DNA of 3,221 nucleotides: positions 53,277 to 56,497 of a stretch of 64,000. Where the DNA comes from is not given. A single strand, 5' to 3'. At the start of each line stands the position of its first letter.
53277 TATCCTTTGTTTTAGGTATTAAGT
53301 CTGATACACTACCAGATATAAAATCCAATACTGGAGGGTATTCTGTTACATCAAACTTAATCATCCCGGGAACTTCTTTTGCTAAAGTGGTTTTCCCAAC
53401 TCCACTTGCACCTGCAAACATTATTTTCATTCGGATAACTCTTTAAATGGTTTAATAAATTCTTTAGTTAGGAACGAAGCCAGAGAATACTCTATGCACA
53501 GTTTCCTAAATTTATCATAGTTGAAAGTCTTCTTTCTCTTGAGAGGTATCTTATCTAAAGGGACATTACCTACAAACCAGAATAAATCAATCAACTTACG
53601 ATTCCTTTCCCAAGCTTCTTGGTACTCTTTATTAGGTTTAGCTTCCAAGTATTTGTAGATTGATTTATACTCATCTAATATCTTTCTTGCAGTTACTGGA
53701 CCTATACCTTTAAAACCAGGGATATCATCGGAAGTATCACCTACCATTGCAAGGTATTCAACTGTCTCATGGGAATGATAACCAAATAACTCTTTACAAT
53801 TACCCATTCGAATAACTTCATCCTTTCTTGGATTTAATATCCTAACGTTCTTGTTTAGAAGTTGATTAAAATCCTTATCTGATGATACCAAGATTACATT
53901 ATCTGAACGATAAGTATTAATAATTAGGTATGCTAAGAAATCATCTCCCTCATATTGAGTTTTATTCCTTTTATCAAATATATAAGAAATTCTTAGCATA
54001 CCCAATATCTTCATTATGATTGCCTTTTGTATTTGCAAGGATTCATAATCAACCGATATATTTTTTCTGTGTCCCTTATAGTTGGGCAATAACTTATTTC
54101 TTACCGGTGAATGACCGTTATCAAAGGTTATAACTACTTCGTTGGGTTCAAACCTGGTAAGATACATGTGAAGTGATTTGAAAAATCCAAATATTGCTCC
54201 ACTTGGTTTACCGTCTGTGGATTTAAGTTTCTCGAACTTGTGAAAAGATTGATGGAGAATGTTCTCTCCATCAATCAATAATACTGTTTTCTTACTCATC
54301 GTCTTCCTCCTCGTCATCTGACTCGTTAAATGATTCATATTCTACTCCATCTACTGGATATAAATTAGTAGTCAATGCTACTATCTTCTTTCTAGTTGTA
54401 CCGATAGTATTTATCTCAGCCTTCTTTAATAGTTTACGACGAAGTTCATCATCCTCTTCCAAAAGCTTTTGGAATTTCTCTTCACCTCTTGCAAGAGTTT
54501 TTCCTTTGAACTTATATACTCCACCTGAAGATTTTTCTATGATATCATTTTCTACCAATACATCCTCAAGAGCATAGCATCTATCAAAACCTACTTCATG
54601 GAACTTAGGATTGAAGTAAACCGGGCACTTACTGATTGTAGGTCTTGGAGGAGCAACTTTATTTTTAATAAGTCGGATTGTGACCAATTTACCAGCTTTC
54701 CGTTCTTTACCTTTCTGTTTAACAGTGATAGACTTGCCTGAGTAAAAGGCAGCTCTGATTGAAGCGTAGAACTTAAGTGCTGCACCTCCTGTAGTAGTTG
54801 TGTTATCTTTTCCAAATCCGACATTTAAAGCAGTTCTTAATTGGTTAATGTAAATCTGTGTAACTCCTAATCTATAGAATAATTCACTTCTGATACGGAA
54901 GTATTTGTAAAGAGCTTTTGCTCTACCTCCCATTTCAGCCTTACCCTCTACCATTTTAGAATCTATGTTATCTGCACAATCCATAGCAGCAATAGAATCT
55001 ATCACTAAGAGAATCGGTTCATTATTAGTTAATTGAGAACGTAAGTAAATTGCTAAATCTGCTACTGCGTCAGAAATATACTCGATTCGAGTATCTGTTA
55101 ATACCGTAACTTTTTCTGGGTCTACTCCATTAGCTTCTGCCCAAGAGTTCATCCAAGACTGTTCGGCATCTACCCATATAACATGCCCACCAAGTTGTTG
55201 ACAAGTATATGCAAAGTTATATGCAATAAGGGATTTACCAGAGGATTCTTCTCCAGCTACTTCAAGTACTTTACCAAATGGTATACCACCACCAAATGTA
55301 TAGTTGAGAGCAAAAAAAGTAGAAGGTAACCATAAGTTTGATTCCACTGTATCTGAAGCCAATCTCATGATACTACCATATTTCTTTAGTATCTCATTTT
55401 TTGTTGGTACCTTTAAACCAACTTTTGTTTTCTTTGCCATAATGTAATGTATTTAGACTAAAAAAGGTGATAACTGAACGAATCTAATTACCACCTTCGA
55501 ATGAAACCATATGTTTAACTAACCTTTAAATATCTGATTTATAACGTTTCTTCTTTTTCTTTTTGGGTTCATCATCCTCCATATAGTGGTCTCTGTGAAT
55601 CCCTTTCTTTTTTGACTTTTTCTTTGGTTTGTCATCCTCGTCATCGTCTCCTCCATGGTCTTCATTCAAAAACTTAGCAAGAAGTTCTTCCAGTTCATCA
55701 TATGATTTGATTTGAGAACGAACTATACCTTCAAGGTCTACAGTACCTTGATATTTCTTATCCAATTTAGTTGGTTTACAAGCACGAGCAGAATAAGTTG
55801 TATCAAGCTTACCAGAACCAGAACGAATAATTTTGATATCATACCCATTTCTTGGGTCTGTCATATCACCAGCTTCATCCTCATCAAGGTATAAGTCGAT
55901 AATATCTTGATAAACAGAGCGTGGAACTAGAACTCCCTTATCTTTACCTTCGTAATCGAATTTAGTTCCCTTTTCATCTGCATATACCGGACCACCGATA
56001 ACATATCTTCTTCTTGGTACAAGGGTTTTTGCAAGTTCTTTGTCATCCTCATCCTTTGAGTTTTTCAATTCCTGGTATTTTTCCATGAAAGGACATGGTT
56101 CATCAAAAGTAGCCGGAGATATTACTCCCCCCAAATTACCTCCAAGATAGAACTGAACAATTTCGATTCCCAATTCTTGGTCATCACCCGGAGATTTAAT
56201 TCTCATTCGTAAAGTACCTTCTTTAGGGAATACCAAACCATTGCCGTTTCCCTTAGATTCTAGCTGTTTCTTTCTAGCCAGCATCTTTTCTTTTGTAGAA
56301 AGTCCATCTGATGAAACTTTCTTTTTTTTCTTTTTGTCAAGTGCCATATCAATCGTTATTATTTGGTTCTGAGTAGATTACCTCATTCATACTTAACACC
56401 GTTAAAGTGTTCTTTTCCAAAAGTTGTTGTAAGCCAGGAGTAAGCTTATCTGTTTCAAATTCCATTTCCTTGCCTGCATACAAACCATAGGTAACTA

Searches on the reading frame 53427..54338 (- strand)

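Call 31: search_protein_families(library=pfam, proteins=[window:53427-54338:-], max_evalue=0.001)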
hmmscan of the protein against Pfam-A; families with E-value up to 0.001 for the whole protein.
window:53427-54338:- (303 aa): 3 families
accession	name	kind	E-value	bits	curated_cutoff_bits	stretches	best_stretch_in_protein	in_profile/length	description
PF02739.22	5_3_exonuc_N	-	2.2e-30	106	34.3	1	19-181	2-159/164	5'-3' exonuclease, N-terminal resolvase-like domain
PF01367.25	5_3_exonuc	-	1.3e-12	48.5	40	1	190-252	4-69/97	5'-3' exonuclease, C-terminal SAM fold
PF01936.24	NYN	-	0.00098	20.1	24.2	0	138-163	89-112/145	NYN domain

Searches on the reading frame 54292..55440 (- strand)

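Call 11: search_protein_families(library=pfam, proteins=[window:54292-55440:-], max_evalue=0.001)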
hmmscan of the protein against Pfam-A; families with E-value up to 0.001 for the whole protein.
window:54292-55440:- (382 aa): 5 families
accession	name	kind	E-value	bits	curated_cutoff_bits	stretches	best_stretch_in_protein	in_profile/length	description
PF00154.27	RecA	-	8.3e-36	124.2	27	1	16-267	9-249/262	recA bacterial DNA recombination protein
PF08423.17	Rad51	-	4e-09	36.5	22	1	45-237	15-214/244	Rad51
PF06745.19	ATPase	-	1.9e-06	27.8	26.6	1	46-153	9-131/231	KaiC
PF21096.2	RecA_C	-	4e-05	24.1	27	1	293-340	5-51/57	RecA C-terminal domain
PF13481.12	AAA_25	-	0.00018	21.6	27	1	39-161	16-163/195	AAA domain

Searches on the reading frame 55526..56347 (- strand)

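Call 31: search_protein_families(library=pfam, proteins=[window:55526-56347:-], max_evalue=0.001)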
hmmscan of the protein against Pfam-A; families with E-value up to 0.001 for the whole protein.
window:55526-56347:- (273 aa): 1 family
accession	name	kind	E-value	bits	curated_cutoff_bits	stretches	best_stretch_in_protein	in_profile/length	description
PF08804.16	gp32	-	3.8e-09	37.3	26.8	1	79-221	48-202/208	gp32 DNA binding protein like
